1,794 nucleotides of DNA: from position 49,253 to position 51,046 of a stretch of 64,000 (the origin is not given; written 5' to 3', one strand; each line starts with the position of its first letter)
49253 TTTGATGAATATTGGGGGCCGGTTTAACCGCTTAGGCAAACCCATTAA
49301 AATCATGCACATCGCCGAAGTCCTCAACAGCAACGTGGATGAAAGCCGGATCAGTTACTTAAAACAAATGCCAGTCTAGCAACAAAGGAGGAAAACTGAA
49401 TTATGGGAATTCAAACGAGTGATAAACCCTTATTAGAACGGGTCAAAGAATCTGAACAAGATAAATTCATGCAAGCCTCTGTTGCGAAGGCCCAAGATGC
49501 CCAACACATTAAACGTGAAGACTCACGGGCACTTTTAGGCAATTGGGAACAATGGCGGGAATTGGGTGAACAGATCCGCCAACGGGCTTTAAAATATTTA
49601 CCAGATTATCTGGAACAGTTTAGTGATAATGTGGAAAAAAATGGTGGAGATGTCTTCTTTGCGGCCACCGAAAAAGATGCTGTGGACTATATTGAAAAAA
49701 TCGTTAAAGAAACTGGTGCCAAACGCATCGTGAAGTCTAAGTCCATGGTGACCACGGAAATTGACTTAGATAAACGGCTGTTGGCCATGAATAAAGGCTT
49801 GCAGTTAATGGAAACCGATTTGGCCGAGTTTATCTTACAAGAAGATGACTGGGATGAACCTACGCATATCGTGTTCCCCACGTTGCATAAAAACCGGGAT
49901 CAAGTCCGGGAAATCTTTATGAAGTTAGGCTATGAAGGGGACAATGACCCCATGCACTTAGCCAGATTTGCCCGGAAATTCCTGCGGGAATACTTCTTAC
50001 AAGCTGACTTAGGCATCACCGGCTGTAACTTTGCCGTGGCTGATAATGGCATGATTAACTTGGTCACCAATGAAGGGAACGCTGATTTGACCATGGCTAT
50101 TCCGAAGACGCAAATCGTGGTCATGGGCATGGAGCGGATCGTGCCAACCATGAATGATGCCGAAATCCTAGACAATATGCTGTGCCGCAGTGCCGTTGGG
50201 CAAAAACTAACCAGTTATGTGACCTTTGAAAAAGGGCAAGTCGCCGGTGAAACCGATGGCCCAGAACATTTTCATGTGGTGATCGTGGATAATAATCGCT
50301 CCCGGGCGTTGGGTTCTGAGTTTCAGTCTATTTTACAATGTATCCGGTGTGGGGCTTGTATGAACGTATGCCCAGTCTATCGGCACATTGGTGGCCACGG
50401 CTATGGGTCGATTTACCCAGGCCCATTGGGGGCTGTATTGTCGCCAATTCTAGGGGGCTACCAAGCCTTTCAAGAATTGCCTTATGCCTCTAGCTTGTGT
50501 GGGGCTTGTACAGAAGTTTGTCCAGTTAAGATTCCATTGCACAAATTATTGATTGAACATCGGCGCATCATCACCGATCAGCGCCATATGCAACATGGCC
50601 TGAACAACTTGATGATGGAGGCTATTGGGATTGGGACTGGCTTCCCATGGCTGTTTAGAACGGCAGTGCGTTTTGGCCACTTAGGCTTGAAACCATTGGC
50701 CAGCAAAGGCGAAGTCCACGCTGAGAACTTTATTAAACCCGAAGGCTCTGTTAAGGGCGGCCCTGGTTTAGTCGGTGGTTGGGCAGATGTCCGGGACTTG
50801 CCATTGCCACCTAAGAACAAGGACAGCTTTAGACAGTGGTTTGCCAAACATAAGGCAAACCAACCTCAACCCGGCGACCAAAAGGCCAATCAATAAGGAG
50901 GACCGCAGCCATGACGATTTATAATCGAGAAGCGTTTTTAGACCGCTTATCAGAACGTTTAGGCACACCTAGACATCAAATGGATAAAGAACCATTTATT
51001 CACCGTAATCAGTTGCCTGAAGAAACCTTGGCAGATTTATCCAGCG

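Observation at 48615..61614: Compact lactate-respiration cluster: LutABC + ferrochelatase + menA + prenyl synthase + cytochrome bd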

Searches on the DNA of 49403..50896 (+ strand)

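Call 67: search_rna_families(source=L002, start=19600, end=20800, threshold=evalue, max_evalue=0.1)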
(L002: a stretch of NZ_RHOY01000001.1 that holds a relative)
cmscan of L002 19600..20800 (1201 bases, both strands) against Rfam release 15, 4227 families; matches with E-value up to 0.1: 1.
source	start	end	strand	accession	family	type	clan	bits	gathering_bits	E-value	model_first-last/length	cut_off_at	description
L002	20145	20241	+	RF02731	JA03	Gene; sRNA;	-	24.5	44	0.004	1-274/274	no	Aggregatibacter sRNA JA03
